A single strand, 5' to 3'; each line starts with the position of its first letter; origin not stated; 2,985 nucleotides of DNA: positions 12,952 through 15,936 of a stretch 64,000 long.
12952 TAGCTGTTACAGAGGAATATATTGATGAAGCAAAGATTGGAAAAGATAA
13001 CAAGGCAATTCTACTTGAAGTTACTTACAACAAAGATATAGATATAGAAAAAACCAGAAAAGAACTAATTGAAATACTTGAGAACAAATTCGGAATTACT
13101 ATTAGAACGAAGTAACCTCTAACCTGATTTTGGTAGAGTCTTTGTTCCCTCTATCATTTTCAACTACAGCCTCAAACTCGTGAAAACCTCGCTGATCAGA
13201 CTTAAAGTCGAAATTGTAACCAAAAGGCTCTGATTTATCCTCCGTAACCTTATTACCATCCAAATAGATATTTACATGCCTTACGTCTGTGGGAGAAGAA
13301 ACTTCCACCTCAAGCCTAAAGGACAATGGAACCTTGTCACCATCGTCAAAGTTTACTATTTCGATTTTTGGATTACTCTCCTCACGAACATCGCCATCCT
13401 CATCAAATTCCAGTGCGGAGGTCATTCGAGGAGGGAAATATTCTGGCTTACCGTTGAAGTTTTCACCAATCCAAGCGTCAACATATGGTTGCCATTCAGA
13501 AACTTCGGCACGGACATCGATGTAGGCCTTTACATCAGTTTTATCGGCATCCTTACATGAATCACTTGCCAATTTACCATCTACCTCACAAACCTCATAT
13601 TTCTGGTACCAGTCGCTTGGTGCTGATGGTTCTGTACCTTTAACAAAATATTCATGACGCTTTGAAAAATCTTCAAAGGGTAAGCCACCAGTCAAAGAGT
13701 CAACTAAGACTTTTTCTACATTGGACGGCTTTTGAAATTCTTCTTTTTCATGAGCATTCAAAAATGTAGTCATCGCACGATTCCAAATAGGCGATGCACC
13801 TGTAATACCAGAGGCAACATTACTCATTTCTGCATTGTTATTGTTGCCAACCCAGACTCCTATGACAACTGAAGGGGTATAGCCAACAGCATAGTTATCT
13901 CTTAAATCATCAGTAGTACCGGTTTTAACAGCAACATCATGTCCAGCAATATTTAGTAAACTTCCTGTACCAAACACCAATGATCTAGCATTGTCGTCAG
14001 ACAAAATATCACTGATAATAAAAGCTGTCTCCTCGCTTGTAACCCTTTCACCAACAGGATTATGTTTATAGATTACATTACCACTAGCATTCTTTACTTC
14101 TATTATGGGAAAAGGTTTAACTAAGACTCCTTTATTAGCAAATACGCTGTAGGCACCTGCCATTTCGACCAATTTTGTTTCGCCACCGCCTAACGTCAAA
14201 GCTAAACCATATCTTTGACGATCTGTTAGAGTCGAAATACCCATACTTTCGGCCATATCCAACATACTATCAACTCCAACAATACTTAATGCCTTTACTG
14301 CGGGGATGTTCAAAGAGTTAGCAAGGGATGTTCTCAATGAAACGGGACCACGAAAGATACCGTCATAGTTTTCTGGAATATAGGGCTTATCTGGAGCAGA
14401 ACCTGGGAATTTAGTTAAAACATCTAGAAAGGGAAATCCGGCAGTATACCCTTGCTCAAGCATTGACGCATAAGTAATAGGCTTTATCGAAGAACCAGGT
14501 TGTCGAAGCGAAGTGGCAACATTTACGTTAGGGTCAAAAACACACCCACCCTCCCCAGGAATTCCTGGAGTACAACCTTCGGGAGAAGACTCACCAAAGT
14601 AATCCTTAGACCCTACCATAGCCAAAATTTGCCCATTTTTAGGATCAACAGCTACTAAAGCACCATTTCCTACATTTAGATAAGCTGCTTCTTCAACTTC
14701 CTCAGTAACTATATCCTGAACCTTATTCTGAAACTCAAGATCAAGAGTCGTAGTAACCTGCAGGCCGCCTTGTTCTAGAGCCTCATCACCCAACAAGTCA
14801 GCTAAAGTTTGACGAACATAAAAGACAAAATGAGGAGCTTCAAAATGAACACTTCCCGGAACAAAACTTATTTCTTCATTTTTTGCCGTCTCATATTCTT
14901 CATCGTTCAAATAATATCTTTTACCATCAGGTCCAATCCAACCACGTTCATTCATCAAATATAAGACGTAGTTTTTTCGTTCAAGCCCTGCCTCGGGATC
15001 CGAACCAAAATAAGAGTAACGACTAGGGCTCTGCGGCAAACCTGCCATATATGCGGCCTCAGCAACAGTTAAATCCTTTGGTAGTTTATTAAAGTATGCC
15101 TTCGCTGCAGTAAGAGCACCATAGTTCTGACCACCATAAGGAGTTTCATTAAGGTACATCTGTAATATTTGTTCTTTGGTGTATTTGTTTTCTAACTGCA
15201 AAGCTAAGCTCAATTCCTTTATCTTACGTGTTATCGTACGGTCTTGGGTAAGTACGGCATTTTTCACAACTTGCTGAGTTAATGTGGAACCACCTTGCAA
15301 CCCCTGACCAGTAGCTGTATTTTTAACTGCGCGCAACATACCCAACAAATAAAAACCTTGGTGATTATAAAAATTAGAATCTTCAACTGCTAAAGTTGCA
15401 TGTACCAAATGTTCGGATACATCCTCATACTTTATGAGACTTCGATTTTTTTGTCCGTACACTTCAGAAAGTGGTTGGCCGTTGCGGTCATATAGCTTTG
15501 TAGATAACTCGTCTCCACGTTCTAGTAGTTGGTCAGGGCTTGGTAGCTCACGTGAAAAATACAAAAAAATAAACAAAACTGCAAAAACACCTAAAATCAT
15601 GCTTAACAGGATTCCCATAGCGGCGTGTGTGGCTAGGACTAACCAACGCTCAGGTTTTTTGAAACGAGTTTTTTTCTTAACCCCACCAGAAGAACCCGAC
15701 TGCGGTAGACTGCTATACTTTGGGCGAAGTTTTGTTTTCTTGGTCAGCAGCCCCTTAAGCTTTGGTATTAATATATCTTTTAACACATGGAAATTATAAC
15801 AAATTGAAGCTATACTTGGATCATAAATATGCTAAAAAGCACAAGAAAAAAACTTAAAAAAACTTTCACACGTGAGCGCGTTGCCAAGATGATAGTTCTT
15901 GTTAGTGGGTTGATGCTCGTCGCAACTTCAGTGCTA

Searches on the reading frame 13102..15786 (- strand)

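Call 47: search_protein_families(library=pfam, max_evalue=0.0001, proteins=[window:13102-15786:-])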
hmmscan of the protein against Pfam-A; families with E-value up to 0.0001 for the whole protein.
window:13102-15786:- (894 aa): 3 families
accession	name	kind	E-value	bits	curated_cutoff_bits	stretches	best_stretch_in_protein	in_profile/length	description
PF00912.28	Transgly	-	4.3e-59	199.4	27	1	103-278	2-177/178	Transglycosylase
PF00905.27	Transpeptidase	-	4.4e-22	79.1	22.1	1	375-647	1-279/299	Penicillin binding protein transpeptidase domain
PF17957.7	Big_7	-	8.4e-07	30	24.1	1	806-872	1-69/70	Bacterial Ig domain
